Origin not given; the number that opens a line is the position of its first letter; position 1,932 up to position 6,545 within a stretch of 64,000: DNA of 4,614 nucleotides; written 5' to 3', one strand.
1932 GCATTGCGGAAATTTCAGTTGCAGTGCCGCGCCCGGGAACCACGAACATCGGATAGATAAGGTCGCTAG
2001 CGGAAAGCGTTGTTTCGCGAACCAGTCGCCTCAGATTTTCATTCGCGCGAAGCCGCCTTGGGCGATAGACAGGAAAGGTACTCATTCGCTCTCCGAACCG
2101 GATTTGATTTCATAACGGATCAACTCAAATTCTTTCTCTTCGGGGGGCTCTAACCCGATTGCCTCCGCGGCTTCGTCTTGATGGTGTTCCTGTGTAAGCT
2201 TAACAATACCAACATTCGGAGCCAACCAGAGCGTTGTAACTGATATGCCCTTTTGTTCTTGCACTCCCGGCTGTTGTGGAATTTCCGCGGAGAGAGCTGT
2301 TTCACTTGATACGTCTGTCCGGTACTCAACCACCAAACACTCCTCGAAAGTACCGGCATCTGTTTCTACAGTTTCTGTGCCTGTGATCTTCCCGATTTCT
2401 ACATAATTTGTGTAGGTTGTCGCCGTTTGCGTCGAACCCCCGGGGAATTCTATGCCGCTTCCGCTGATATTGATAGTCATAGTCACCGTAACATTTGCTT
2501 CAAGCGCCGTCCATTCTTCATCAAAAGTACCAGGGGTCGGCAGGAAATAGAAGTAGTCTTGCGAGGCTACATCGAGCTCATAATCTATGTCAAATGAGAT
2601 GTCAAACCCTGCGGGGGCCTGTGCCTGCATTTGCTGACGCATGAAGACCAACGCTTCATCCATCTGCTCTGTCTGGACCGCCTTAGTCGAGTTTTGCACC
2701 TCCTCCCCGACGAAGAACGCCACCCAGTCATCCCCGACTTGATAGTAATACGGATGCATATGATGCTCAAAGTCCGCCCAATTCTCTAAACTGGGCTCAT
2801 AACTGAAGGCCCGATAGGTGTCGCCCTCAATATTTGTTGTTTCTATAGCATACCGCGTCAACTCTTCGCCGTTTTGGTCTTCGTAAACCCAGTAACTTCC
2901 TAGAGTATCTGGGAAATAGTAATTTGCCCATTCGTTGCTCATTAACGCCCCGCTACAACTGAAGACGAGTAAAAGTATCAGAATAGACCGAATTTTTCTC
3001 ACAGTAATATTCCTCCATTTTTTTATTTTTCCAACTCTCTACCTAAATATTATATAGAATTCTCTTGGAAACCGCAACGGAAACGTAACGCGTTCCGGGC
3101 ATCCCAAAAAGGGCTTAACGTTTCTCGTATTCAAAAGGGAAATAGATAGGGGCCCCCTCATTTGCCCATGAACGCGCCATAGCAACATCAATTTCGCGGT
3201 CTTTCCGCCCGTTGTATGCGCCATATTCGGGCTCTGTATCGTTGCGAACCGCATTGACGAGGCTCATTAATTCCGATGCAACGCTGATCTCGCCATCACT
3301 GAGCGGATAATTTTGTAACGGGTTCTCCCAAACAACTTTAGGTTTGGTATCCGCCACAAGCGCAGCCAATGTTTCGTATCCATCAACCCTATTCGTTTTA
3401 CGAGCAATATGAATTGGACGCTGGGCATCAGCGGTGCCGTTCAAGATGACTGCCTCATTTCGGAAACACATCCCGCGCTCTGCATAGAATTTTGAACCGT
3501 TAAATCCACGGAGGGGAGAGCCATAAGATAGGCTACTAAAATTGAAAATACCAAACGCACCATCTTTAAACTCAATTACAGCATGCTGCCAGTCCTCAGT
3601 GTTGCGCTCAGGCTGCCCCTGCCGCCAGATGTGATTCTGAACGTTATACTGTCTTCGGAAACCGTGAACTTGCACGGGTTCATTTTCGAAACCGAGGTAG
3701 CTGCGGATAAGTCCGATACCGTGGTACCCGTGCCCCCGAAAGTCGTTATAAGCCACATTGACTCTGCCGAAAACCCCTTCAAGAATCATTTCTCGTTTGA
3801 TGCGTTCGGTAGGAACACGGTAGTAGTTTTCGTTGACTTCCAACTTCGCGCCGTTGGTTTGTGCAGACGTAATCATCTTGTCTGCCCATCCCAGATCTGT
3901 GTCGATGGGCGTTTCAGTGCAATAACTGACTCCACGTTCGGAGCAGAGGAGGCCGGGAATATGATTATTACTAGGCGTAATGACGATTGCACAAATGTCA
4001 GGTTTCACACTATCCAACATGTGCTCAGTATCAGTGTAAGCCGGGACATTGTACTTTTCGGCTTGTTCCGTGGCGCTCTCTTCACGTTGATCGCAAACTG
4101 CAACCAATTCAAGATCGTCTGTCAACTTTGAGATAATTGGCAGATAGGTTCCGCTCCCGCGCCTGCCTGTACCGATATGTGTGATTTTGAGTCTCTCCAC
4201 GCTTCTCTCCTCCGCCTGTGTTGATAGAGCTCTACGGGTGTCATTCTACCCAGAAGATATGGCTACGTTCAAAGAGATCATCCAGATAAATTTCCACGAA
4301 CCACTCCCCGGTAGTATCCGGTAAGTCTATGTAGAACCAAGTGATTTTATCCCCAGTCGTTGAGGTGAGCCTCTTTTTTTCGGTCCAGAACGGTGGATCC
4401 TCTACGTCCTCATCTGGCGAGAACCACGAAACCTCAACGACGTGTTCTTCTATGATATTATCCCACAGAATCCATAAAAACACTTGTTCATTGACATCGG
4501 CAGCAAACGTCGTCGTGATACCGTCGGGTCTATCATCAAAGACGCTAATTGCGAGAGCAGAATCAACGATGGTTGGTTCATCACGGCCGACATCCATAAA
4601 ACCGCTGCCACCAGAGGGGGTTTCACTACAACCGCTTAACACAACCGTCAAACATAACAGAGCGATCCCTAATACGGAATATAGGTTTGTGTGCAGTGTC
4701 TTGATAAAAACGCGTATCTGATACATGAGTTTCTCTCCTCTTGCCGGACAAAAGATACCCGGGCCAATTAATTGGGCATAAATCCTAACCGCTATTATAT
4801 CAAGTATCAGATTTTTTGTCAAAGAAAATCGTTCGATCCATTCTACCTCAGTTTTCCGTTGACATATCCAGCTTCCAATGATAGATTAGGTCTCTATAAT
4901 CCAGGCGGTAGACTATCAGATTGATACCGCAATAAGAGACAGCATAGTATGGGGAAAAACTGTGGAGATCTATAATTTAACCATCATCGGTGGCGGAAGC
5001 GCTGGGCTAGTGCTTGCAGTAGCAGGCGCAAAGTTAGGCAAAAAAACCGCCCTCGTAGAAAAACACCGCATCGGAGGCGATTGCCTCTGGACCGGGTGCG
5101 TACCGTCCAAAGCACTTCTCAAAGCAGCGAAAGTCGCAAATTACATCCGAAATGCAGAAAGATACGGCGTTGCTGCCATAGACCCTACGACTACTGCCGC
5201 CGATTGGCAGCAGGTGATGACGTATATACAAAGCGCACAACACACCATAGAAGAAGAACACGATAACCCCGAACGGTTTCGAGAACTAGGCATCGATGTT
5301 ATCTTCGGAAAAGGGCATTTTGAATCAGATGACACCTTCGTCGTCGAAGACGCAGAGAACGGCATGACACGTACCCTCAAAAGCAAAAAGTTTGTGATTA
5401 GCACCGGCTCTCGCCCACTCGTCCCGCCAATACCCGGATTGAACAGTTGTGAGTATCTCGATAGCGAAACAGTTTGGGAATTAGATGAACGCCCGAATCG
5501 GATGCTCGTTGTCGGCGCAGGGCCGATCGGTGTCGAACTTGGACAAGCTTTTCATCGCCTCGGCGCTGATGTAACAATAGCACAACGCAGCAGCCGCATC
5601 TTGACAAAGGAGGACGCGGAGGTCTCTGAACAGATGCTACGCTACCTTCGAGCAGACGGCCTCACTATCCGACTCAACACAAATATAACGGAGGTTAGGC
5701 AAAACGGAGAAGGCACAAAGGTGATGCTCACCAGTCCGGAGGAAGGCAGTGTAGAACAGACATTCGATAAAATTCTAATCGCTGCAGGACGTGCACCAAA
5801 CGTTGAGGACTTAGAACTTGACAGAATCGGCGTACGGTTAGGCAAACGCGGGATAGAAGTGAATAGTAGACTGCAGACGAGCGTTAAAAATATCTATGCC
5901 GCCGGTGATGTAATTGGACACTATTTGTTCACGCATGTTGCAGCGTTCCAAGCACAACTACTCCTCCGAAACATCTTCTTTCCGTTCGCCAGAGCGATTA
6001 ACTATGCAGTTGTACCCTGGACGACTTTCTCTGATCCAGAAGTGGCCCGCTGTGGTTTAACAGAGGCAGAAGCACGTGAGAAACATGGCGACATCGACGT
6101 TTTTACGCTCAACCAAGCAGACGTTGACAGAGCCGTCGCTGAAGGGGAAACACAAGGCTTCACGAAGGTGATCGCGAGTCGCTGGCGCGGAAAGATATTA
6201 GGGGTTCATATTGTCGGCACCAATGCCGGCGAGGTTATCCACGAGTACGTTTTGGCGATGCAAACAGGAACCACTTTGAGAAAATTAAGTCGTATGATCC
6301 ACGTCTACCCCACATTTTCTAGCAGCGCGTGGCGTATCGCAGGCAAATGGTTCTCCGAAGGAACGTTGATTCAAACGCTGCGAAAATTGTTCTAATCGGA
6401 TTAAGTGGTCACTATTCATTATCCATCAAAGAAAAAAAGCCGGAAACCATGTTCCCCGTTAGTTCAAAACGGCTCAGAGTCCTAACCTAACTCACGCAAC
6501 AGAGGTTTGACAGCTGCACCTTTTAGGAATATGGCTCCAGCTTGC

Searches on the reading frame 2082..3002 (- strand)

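Call 35: search_protein_families(library=pfam, proteins=[window:2082-3002:-], max_evalue=0.00001)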
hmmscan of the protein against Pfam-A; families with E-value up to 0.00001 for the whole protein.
window:2082-3002:- (306 aa): 1 family
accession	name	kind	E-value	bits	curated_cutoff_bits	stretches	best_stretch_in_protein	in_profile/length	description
PF21347.3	DUF3108_like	-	1.6e-06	28.6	27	1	205-269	135-184/199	DUF3108-like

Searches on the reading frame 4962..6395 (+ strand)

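Call 27: search_protein_families(library=pfam, proteins=[window:4962-6395:+], max_evalue=0.1)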
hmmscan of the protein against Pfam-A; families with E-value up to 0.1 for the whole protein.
window:4962-6395:+ (477 aa): 17 families
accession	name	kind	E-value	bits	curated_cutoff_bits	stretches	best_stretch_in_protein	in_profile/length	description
PF07992.20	Pyr_redox_2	-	9.6e-62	209.5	26.1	1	5-331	2-291/291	Pyridine nucleotide-disulphide oxidoreductase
PF02852.28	Pyr_redox_dim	-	6.8e-34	116.8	25.3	1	351-455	1-105/110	Pyridine nucleotide-disulphide oxidoreductase, dimerisation domain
PF00070.33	Pyr_redox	-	8.3e-25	87.6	22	1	180-255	1-78/82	Pyridine nucleotide-disulphide oxidoreductase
PF13738.12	Pyr_redox_3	-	5.4e-14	52.6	30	1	124-315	112-305/305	Pyridine nucleotide-disulphide oxidoreductase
PF01134.28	GIDA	-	9.7e-10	38.5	22.1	1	6-150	2-150/391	Glucose inhibited division protein A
PF00890.30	FAD_binding_2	-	4e-07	30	20.4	1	8-280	4-206/414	FAD binding domain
PF13434.12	Lys_Orn_oxgnase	-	1.1e-06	28.5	21.3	1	124-224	130-236/339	L-lysine 6-monooxygenase/L-ornithine 5-monooxygenase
PF03486.20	HI0933_like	-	1.3e-06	28.5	50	1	6-39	3-37/244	HI0933-like protein Rossmann domain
PF01494.25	FAD_binding_3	-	1.5e-06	28.2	22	2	182-236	5-60/349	FAD binding domain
PF01266.30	DAO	-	1.2e-05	25.4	27.9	2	7-39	3-37/353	FAD dependent oxidoreductase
PF13450.12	NAD_binding_8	-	2.7e-05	24.8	21.9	1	8-41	1-35/68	NAD(P)-binding Rossmann-like domain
PF12831.13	FAD_oxidored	-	8.8e-05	22.4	27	1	7-39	3-36/416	FAD dependent oxidoreductase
PF02737.24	3HCDH_N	-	0.0033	17.8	22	1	183-231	4-52/180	3-hydroxyacyl-CoA dehydrogenase, NAD binding domain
PF01262.27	AlaDh_PNT_C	-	0.0086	16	23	1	177-232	27-82/214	Alanine dehydrogenase/PNT, C-terminal domain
PF01593.30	Amino_oxidase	-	0.0096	15.7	19.8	1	210-275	195-254/443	Flavin containing amine oxidoreductase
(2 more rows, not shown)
